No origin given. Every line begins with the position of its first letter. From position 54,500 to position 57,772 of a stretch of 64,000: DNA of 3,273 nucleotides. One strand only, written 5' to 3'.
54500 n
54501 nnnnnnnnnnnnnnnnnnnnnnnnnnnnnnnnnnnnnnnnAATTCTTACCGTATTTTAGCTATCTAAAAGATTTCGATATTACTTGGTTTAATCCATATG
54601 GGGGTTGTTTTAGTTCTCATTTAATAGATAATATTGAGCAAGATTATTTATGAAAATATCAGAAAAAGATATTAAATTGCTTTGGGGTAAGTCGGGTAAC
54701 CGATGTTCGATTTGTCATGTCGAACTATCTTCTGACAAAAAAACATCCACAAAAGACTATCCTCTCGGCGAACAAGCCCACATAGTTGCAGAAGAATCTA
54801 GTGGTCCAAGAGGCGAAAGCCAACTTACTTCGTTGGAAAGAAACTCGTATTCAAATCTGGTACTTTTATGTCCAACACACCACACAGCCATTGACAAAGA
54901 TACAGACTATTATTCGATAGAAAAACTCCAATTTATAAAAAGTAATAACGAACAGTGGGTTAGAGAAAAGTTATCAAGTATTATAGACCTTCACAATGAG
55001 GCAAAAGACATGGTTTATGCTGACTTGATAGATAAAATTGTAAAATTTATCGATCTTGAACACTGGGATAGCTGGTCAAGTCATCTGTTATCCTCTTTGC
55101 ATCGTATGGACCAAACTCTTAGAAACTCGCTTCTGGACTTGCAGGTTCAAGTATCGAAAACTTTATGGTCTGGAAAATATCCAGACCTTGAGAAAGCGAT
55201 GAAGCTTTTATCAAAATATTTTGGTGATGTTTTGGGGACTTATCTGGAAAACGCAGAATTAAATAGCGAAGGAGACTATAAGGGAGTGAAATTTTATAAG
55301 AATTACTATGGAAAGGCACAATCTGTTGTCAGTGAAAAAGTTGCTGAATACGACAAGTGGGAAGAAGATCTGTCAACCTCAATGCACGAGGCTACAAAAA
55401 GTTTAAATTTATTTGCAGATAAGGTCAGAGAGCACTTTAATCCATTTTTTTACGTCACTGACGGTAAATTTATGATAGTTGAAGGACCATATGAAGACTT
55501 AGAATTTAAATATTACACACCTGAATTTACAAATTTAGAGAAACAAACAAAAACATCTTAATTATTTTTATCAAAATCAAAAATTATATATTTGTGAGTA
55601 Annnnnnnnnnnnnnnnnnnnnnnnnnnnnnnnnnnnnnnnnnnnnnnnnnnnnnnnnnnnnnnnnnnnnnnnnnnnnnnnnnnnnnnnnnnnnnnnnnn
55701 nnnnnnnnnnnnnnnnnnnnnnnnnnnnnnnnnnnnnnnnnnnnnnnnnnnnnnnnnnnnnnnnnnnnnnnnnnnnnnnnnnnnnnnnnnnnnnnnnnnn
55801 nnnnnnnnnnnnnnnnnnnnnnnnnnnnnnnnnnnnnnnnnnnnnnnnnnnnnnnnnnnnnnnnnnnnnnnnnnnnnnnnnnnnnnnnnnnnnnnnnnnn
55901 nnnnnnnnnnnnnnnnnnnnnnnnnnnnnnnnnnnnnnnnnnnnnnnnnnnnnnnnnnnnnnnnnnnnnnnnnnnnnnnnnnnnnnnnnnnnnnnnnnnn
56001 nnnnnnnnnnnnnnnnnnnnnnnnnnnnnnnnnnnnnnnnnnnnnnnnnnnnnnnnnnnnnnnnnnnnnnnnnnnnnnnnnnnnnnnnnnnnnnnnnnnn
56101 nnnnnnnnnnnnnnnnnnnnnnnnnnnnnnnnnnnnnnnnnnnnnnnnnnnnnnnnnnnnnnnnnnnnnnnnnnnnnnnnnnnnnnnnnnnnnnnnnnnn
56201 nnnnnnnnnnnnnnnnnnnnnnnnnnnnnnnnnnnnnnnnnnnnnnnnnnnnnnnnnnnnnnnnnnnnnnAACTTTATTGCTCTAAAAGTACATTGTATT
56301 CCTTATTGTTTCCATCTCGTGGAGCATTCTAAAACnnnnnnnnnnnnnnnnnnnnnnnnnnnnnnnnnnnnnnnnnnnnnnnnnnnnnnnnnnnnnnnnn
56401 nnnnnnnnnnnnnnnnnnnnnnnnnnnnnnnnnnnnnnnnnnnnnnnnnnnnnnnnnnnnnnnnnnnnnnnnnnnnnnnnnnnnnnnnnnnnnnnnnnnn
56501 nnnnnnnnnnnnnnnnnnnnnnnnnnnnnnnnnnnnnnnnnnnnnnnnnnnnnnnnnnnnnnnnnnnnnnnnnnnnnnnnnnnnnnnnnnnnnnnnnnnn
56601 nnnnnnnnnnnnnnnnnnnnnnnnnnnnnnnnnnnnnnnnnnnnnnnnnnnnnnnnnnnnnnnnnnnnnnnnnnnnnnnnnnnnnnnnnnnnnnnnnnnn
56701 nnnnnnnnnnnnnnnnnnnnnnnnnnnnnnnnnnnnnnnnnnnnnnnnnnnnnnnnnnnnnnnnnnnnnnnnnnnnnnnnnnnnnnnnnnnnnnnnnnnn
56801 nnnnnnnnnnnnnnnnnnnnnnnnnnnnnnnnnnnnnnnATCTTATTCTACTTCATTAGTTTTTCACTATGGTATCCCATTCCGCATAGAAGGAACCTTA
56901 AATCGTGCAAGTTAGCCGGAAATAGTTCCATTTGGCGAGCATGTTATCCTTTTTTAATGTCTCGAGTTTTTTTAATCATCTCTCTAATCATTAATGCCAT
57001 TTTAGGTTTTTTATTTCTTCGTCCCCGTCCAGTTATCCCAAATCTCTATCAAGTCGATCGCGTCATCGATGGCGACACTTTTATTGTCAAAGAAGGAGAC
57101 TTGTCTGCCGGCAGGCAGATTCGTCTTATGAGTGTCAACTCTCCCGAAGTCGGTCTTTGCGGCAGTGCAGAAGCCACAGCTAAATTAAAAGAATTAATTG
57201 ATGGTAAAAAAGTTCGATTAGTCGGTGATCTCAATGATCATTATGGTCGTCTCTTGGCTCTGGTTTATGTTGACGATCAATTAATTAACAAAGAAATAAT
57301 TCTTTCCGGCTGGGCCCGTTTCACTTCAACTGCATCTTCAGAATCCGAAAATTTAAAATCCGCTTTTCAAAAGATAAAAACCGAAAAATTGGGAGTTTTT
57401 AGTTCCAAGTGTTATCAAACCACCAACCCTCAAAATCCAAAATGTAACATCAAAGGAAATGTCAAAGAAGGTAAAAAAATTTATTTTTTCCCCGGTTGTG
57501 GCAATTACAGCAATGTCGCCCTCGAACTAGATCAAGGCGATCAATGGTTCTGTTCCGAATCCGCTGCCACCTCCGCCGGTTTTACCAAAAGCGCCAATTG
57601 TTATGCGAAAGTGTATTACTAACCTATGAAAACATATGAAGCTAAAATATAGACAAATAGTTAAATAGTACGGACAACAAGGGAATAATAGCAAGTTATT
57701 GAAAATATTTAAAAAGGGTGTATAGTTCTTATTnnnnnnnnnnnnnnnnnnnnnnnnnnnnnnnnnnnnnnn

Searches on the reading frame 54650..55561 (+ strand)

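Call 11: search_protein_families(library=pfam, proteins=[window:54650-55561:+], max_evalue=0.01)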
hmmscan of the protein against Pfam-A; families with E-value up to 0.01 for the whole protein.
window:54650-55561:+ (303 aa): 1 family
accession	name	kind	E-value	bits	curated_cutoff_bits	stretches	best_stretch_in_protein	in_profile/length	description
PF13391.12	HNH_2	-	3.2e-05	24.1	21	1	19-83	1-60/66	HNH endonuclease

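Call 24: search_protein_families(library=phrogs, proteins=[window:54650-55561:+], max_evalue=0.01)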
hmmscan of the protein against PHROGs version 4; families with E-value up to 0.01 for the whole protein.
window:54650-55561:+ (303 aa): 6 families
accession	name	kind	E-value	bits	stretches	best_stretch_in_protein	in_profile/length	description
phrog_37652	-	unknown function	1.2e-12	48.9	1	3-110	7-108/253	-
phrog_21516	-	unknown function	1.5e-07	32.5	1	32-101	29-98/252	-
phrog_29098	-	unknown function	4.3e-05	23.6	1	7-105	13-114/486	-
phrog_740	-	DNA, RNA and nucleotide metabolism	0.00047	20.2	1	9-86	31-89/332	HNH endonuclease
phrog_34329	-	unknown function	0.0013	19.2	1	4-110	9-120/368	-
phrog_2118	-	DNA, RNA and nucleotide metabolism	0.0083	16.7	0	1-75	161-215/301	HNH endonuclease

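Call 106: search_protein_families(library=padloc, proteins=[window:54650-55561:+], max_evalue=0.001)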
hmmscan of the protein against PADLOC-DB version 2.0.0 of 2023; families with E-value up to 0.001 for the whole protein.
window:54650-55561:+ (303 aa): 16 families
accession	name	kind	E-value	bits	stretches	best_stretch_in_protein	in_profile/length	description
PDLC04772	PDC-M68A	-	8.1e-31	105.9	1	3-112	5-116/253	-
PDLC01997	SAVED1--SAVED_HNH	-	1.3e-27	95.3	1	2-109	5-112/368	-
PDLC00739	Effector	-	6.2e-25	86.3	1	2-128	7-133/378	Endonuclease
PDLC00749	Effector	-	8.5e-25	85.6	1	2-106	15-122/395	Endonuclease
PDLC00746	Effector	-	5e-23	79.8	1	5-122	19-135/389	Endonuclease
PDLC01998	SAVED1--SAVED_HNH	-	7e-19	65.9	1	2-192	113-302/506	-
PDLC00751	Effector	-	4.5e-18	63.5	1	2-158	130-287/530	Endonuclease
PDLC00740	Effector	-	3.7e-17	60.2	1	9-105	22-121/391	Endonuclease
PDLC00743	Effector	-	4e-15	53.8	1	1-106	1-109/384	Endonuclease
PDLC00742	Effector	-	5e-15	53.2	1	3-190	121-309/527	Endonuclease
PDLC01999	SAVED1--SAVED_HNH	-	6.2e-14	49.8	1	8-95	21-108/387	-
PDLC00747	Effector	-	2.4e-11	41.4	1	2-109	11-124/373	Endonuclease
PDLC04773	PDC-M68A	-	8.5e-10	37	1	60-111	2-53/200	-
PDLC00406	SduA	-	9.8e-10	36.9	1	14-110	29-122/326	DUF4263 domain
PDLC02000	Effector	-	4.6e-08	30.3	1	3-105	146-250/524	SAVED1--SAVED_HNH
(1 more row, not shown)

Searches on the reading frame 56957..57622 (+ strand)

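Call 11: search_protein_families(library=pfam, proteins=[window:56957-57622:+], max_evalue=0.01)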
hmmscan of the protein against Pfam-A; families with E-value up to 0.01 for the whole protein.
window:56957-57622:+ (221 aa): 1 family
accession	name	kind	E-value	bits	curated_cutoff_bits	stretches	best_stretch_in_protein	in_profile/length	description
PF00565.23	SNase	-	1.9e-10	41.6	21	1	54-148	1-105/107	Staphylococcal nuclease homologue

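Call 106: search_protein_families(library=padloc, proteins=[window:56957-57622:+], max_evalue=0.001)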
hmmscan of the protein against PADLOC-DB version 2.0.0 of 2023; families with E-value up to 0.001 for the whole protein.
window:56957-57622:+ (221 aa): 1 family
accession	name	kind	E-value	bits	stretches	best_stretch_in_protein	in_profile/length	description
PDLC01096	C3a212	-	8.5e-09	33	1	32-151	49-179/279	SNc+LTD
